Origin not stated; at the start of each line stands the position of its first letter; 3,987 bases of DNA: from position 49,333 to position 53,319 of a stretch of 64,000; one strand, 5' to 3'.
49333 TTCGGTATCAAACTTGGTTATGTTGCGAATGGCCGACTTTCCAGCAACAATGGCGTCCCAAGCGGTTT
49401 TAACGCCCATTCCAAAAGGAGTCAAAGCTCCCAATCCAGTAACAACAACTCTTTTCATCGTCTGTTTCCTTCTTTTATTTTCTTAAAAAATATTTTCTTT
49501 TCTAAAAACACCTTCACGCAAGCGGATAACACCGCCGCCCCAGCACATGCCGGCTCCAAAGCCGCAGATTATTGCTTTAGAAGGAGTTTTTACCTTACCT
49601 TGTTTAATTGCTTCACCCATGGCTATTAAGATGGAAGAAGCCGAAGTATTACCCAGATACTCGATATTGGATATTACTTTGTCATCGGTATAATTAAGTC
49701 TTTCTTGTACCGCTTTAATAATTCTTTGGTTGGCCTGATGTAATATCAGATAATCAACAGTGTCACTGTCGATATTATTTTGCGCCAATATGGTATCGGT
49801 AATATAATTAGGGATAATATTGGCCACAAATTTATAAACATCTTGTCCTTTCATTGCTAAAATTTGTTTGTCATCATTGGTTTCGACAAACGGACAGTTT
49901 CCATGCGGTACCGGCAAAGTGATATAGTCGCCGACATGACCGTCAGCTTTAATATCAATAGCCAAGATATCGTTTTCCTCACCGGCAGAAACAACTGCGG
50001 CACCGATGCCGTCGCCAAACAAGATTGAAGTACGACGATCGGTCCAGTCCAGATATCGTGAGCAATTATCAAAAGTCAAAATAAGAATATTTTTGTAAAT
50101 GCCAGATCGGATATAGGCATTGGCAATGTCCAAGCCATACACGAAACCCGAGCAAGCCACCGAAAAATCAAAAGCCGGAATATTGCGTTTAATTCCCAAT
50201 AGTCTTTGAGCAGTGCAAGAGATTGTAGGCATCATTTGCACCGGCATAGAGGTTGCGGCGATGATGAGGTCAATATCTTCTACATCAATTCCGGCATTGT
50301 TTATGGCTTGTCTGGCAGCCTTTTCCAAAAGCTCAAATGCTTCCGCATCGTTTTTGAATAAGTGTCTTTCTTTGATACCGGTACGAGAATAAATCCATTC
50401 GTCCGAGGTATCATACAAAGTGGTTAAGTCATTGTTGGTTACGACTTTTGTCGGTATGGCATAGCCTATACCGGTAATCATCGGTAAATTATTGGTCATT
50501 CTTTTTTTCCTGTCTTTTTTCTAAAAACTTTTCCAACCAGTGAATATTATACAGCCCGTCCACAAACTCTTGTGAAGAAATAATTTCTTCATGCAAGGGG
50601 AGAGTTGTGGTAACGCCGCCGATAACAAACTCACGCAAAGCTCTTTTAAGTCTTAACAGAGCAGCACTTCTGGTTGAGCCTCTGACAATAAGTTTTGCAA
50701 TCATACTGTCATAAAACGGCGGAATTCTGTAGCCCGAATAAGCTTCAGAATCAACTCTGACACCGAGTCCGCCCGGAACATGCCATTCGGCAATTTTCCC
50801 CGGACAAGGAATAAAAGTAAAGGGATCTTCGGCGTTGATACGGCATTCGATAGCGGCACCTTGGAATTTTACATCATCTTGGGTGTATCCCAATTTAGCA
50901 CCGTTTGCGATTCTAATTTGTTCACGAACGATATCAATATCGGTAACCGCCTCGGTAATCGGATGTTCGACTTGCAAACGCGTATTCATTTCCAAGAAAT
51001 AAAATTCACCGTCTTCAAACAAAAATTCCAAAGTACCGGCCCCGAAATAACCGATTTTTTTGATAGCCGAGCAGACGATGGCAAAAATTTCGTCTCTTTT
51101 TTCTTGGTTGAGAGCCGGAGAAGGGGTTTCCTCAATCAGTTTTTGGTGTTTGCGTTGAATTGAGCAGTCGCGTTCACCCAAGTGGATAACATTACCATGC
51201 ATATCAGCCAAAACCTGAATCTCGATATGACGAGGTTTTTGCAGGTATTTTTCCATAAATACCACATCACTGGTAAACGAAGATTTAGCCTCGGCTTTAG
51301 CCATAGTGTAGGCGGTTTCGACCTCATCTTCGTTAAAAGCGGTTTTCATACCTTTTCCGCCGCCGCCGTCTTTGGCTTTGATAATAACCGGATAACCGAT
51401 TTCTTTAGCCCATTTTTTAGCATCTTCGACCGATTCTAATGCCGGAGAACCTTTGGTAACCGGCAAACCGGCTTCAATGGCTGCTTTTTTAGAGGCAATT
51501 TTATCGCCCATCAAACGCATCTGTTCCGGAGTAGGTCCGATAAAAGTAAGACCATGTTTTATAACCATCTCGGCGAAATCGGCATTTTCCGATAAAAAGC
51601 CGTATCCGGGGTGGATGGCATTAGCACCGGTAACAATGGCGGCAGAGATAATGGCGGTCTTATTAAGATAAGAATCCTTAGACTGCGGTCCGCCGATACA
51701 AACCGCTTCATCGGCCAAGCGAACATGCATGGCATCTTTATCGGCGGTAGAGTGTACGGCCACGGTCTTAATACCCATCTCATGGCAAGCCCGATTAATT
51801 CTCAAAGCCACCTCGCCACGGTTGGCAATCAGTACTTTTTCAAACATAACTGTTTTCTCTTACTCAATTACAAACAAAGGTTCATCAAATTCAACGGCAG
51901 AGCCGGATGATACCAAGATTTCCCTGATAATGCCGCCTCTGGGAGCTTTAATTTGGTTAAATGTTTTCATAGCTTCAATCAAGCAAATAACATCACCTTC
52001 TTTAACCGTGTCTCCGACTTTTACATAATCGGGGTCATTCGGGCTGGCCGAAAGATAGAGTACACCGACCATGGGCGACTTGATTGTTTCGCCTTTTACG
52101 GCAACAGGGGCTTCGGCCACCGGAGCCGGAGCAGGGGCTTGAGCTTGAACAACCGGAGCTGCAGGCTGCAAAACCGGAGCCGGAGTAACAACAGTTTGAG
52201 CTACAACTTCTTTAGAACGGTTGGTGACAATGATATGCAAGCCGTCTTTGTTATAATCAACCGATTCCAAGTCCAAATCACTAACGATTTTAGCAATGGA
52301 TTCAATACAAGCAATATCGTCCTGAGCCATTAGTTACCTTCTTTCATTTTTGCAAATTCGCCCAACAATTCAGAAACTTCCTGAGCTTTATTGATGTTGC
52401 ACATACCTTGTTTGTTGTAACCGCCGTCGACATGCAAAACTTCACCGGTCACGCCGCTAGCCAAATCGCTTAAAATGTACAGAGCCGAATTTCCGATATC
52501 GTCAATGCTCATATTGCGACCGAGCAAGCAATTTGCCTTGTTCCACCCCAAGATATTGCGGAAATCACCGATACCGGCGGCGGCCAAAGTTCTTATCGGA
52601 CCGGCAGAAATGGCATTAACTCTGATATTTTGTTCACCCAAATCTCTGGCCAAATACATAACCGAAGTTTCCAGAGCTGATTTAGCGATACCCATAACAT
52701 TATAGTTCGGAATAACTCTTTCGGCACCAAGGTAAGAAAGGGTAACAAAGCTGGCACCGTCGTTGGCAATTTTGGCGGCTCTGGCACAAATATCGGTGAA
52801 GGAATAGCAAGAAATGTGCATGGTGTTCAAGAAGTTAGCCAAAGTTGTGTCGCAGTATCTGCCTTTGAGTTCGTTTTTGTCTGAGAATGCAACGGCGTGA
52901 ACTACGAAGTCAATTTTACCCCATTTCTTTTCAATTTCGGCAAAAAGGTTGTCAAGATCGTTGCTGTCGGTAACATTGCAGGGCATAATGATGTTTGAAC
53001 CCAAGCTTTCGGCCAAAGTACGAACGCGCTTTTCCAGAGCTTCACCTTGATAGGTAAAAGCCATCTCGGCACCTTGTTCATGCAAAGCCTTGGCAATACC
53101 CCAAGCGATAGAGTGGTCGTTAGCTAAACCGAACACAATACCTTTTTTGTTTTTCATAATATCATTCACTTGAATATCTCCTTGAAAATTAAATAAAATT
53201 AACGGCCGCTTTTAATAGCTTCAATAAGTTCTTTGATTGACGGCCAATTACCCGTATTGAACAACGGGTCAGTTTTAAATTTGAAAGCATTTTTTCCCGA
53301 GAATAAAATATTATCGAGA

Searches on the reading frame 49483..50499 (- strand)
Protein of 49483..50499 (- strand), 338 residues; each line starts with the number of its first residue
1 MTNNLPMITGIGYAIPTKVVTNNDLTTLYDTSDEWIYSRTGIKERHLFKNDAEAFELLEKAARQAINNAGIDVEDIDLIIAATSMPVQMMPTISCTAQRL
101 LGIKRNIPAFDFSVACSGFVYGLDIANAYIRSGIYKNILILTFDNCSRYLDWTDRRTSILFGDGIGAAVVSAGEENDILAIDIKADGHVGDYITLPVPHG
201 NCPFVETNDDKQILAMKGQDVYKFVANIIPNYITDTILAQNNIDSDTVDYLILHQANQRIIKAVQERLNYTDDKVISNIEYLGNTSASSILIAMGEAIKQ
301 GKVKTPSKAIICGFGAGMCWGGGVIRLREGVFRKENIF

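Call 42: search_protein_families(library=pfam, proteins=[window:49483-50499:-], max_evalue=0.00001)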
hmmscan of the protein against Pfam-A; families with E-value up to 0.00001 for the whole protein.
window:49483-50499:- (338 aa): 2 families
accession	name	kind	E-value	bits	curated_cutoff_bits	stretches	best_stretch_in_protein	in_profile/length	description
PF08541.16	ACP_syn_III_C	-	5.1e-29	100.7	26.6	1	238-326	1-89/90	3-Oxoacyl-[acyl-carrier-protein (ACP)] synthase III C terminal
PF08545.16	ACP_syn_III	-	4.3e-27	94.2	24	1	110-187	1-80/80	3-Oxoacyl-[acyl-carrier-protein (ACP)] synthase III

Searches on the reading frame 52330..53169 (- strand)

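Call 70: search_protein_families(library=pfam, proteins=[window:52330-53169:-], max_evalue=0.00001)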
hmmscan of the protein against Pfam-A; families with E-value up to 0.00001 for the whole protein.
window:52330-53169:- (279 aa): 2 families
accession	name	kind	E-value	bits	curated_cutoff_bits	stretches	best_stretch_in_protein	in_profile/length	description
PF13561.12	adh_short_C2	-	2.1e-88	296.3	27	1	14-252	1-236/236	Enoyl-(Acyl carrier protein) reductase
PF00106.31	adh_short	-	2.4e-18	66.8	26.6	1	20-198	11-188/195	short chain dehydrogenase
